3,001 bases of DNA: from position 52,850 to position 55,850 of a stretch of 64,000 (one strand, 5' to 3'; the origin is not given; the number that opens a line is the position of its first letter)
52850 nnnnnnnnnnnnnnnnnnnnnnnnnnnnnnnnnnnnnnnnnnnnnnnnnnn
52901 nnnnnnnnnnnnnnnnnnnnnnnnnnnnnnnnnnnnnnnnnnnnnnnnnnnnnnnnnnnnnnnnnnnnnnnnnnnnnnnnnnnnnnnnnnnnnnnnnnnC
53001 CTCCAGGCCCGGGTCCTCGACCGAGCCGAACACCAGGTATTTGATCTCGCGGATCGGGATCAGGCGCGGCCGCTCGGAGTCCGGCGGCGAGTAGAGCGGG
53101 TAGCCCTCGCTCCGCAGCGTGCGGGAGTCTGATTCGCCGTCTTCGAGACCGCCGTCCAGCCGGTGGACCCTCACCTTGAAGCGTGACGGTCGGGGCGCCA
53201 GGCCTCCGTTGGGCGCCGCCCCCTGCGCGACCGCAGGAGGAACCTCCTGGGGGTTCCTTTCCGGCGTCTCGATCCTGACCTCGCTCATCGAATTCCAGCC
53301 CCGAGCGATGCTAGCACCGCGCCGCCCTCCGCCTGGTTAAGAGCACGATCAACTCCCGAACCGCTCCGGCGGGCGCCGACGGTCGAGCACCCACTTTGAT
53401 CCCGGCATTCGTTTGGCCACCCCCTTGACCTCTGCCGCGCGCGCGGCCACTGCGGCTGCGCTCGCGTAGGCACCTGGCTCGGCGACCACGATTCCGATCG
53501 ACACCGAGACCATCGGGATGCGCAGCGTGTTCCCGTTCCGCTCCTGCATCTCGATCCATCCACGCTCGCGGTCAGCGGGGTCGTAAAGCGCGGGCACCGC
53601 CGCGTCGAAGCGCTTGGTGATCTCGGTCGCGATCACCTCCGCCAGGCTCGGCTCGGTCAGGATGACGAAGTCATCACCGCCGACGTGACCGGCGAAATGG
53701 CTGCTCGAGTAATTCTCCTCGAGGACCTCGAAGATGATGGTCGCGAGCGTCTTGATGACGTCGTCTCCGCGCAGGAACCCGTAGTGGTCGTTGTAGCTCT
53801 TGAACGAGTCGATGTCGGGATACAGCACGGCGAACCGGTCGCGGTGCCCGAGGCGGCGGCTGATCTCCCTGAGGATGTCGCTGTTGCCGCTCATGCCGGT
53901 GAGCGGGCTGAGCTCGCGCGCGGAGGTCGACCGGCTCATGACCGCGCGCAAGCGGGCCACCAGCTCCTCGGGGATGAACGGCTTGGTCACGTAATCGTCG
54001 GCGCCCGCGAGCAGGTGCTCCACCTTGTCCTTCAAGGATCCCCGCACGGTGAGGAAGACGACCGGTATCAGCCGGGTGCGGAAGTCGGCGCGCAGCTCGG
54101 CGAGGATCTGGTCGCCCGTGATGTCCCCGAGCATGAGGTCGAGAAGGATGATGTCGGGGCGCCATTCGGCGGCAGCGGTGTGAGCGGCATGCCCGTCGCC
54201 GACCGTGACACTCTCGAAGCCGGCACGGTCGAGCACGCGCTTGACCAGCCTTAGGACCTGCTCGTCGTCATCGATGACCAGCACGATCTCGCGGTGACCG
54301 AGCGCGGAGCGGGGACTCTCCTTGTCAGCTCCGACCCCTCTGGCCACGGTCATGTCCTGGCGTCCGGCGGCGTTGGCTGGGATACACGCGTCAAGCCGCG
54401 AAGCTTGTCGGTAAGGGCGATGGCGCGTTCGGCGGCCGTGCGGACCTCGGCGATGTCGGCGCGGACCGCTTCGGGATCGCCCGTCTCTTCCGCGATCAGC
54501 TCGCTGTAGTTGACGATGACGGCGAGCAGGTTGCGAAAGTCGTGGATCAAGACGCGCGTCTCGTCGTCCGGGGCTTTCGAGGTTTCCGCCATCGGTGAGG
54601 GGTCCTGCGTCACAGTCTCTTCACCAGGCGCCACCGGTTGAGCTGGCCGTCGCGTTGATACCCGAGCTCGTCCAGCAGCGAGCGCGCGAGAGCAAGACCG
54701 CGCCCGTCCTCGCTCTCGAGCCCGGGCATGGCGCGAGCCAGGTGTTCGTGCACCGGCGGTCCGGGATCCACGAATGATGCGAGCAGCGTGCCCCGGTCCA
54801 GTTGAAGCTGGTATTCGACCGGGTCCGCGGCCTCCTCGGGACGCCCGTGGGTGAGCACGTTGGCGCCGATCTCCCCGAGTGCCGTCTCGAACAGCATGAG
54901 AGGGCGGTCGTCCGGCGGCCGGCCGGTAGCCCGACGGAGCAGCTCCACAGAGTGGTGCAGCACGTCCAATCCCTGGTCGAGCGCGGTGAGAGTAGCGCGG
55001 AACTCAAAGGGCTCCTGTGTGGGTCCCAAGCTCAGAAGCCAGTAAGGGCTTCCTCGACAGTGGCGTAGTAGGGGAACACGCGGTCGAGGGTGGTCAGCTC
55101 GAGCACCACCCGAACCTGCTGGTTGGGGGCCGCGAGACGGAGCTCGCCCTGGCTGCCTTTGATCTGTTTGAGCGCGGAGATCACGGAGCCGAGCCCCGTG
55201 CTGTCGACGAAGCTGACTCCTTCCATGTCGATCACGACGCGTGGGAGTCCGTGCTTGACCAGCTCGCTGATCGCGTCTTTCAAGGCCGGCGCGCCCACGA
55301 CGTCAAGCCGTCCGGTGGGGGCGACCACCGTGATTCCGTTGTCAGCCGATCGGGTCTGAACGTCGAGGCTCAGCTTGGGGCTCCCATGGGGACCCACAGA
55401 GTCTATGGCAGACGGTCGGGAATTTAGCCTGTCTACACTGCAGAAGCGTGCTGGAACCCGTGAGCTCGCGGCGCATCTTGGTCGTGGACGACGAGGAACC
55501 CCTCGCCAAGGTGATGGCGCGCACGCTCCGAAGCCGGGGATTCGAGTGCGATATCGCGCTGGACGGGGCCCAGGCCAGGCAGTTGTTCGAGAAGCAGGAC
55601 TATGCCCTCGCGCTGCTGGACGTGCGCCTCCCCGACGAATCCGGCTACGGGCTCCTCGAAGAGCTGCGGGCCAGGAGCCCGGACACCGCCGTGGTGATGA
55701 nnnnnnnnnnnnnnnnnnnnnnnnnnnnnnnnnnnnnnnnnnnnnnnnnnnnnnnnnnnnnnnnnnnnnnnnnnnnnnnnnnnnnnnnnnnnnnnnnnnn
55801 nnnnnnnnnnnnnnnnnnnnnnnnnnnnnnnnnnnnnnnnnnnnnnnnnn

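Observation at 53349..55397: Partner-switching and phosphorelay genes appear co-transcribed with the pilus-motor/cyclase fusion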

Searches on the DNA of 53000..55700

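Call 95: search_rna_families(source=window, start=53000, end=55700, threshold=evalue, max_evalue=1)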
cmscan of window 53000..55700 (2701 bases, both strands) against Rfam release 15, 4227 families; matches with E-value up to 1: 0.
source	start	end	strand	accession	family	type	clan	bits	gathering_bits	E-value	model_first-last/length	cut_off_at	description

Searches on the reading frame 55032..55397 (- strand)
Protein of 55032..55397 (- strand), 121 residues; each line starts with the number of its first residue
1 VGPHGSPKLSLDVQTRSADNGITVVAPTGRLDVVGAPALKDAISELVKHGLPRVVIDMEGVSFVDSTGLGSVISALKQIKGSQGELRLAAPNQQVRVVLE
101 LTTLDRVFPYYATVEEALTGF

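Call 13: search_protein_families(library=pfam, proteins=[window:55032-55397:-], max_evalue=0.01)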
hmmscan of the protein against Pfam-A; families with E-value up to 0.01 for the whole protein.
window:55032-55397:- (121 aa): 2 families
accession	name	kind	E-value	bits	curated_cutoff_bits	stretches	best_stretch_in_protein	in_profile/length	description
PF01740.26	STAS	-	8e-22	77.5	22.6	1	19-117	7-106/106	STAS domain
PF13466.11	STAS_2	-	1.3e-14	54.6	29.2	1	28-105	4-80/80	STAS domain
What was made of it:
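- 55032..55397 (-): STAS anti-sigma-factor antagonist, 121 aa. The phosphorylatable Ser66 lies in the DSTGLG motif (55188-55205). Pfam STAS E 8e-22 (call 13).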

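Call 28: search_protein_families(library=ncbifam, proteins=[window:55032-55397:-], max_evalue=0.01)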
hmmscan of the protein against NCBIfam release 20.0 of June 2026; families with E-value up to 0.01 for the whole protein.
window:55032-55397:- (121 aa): 4 families
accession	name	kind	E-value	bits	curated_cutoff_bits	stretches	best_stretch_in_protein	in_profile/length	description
TIGR00377.1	ant_ant_sig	superfamily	2.6e-23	82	53.45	1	14-116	6-108/108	anti-sigma factor antagonist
TIGR02886.1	spore_II_AA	equivalog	5.8e-16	58.4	114.75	1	22-118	9-106/106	anti-sigma F factor antagonist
NF033618.0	mlaB_1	equivalog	0.0062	16.9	90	1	55-106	39-90/94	lipid asymmetry maintenance protein MlaB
NF008660.1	PRK11660.1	equivalog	0.0096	14.3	614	0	16-102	459-543/572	C4-dicarboxylic acid transporter DauA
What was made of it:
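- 55032..55397 (-): NCBIfam ant_ant_sig scores 82 bits against a cut-off of 53 (call 28).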

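Call 30: search_solved_structures(query=window:55032-55397:-, max_evalue=0.01, show_alignments=3)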
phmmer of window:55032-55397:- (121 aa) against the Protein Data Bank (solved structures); distinct sequences matched with E-value up to 0.01: 12.
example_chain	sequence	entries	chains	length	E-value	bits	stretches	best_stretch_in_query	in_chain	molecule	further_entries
4qtp_A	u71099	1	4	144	1.2e-14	57.7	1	19-120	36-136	Anti-sigma factor antagonist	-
2ka5_A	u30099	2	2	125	7.2e-12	48.8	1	21-118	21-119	Putative anti-sigma factor antagonist TM_1081 | Putative anti-sigma factor antagonist TM1081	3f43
8ih8_A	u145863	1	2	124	2.8e-11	46.9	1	16-120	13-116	Anti-sigma-F factor antagonist RsfB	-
1sbo_A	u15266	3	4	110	9.2e-11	45.2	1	23-117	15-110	Putative anti-sigma factor antagonist TM1442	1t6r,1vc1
1auz_A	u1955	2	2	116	1.3e-09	41.5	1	20-118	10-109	SPOIIAA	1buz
4hyl_A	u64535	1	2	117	5.1e-09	39.6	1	12-118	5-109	Stage II sporulation protein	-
6m36_B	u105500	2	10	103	2.4e-08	37.4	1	12-107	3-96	Anti-sigma-B factor antagonist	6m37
1th8_B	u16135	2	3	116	2.3e-07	34.3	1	20-113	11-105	Anti-sigma F factor antagonist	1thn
1tid_B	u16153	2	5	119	4.2e-07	33.5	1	9-113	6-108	Anti-sigma F factor antagonist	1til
3t6o_A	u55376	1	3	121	1.5e-06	31.6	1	51-119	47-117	Sulfate transporter/antisigma-factor antagonist STAS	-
1h4y_A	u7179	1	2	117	4.3e-05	27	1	23-118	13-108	ANTI-SIGMA F FACTOR ANTAGONIST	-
1h4x_A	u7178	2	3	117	0.00011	25.6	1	23-118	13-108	ANTI-SIGMA F FACTOR ANTAGONIST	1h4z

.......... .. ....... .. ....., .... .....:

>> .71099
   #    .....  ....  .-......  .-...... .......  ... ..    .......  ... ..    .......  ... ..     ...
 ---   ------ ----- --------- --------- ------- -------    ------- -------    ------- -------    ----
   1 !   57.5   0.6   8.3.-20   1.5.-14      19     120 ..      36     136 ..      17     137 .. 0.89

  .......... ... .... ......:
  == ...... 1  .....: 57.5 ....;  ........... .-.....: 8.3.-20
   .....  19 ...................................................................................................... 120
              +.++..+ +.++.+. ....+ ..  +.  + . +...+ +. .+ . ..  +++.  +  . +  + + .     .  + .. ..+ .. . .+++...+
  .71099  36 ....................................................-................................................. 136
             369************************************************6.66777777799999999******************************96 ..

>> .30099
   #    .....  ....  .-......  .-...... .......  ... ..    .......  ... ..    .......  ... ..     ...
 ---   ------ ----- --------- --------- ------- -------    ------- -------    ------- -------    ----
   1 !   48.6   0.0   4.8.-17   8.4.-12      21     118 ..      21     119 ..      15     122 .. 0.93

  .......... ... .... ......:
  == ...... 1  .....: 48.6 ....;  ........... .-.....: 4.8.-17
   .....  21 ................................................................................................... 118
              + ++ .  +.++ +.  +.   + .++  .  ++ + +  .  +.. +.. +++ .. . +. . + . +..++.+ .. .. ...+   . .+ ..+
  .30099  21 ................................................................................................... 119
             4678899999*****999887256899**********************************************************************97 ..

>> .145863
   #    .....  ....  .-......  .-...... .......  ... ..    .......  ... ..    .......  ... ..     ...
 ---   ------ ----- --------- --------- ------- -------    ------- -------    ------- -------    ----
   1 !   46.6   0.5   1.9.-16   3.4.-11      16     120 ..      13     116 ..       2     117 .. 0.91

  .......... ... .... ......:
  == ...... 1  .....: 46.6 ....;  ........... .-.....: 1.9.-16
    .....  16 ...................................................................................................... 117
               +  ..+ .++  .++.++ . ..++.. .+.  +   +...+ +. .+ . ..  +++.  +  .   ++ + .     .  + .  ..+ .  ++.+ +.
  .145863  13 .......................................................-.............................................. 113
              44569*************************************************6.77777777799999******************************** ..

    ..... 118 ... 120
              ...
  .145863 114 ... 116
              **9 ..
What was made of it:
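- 55032..55397 (-): PDB matches include RsfB, SpoIIAA and RsbV (call 30).
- On Partner-switching system (RsbV/RsbW/RsbU type): PDB matches are anti-sigma-factor antagonists (call 30).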
